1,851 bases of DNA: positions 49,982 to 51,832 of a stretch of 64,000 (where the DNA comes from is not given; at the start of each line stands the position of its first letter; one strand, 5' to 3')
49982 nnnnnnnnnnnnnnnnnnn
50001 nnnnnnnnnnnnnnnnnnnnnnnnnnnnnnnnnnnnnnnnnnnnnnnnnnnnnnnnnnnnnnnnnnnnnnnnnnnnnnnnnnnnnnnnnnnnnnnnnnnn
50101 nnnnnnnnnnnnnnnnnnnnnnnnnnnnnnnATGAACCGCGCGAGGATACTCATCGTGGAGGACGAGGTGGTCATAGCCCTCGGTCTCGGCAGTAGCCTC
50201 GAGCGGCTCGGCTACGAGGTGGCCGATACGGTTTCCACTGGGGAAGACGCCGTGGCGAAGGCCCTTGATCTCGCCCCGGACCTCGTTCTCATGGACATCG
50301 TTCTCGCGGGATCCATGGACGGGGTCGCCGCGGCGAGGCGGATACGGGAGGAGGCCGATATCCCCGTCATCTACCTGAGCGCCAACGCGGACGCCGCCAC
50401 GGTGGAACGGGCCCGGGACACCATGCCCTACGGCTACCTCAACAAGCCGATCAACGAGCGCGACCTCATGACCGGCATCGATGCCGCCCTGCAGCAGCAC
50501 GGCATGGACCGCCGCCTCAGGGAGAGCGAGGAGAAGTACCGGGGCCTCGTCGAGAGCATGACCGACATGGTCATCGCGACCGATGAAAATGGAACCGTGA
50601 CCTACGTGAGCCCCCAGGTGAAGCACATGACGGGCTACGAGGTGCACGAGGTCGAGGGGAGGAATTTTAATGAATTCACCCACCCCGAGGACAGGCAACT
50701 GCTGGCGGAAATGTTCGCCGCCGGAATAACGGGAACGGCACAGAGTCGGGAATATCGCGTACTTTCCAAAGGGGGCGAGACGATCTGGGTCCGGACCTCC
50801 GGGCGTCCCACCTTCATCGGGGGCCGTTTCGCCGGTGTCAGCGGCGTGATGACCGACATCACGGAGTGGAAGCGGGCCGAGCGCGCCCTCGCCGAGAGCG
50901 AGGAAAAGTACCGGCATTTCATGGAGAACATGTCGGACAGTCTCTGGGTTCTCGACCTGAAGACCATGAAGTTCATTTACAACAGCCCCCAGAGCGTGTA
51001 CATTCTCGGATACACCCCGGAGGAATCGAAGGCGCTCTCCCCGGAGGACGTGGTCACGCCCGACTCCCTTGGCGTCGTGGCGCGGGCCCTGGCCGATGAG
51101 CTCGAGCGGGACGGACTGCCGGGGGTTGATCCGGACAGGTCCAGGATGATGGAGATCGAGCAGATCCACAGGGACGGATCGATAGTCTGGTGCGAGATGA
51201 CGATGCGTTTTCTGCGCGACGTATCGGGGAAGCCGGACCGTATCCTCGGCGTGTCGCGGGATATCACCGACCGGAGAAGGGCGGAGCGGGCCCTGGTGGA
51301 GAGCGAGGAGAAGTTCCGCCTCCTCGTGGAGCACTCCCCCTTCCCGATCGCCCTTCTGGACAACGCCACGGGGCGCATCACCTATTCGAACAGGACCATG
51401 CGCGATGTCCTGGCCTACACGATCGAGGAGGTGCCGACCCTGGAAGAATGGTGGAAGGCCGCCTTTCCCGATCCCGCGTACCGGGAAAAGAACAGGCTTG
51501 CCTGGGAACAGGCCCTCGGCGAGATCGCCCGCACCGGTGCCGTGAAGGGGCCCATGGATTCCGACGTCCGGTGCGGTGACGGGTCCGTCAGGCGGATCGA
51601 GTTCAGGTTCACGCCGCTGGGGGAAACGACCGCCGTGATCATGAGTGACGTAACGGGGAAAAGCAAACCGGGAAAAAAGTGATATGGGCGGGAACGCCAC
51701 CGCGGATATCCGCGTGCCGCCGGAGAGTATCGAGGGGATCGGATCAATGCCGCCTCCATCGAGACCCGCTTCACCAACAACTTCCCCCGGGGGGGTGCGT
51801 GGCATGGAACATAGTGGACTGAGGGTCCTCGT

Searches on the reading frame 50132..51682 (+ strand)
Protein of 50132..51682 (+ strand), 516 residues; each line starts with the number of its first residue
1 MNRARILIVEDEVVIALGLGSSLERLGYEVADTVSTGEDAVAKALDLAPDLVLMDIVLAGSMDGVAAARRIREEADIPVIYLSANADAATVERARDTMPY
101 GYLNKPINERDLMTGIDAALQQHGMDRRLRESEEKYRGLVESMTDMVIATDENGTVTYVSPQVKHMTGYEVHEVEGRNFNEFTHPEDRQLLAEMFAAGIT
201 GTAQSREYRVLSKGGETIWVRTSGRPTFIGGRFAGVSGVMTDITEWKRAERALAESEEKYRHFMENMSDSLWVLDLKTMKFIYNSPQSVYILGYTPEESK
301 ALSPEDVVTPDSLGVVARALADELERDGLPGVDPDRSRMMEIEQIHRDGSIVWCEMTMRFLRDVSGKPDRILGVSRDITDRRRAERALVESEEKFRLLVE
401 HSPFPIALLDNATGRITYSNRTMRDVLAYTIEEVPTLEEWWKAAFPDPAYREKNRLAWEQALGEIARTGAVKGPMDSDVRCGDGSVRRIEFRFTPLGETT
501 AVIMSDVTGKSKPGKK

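Call 50: search_protein_families(library=pfam, proteins=[window:50132-51682:+], max_evalue=0.001)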
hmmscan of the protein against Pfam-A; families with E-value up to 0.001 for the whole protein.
window:50132-51682:+ (516 aa): 6 families
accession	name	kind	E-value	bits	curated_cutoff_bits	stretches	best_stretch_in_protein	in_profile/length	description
PF00989.32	PAS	-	1.1e-31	109.6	22.6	3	134-243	1-113/113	PAS fold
PF08447.18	PAS_3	-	9.5e-31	106.4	25.6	2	157-227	2-75/89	PAS fold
PF13426.13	PAS_9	-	1.7e-29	102.5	27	2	146-245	3-103/103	PAS domain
PF08448.16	PAS_4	-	1.5e-27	96.4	23.1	2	140-246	1-108/110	PAS fold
PF00072.30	Response_reg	-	2.3e-21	76.5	30.2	1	6-115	1-109/111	Response regulator receiver domain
PF13188.13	PAS_8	-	2.8e-18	65.5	21.8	2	134-182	1-50/65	PAS domain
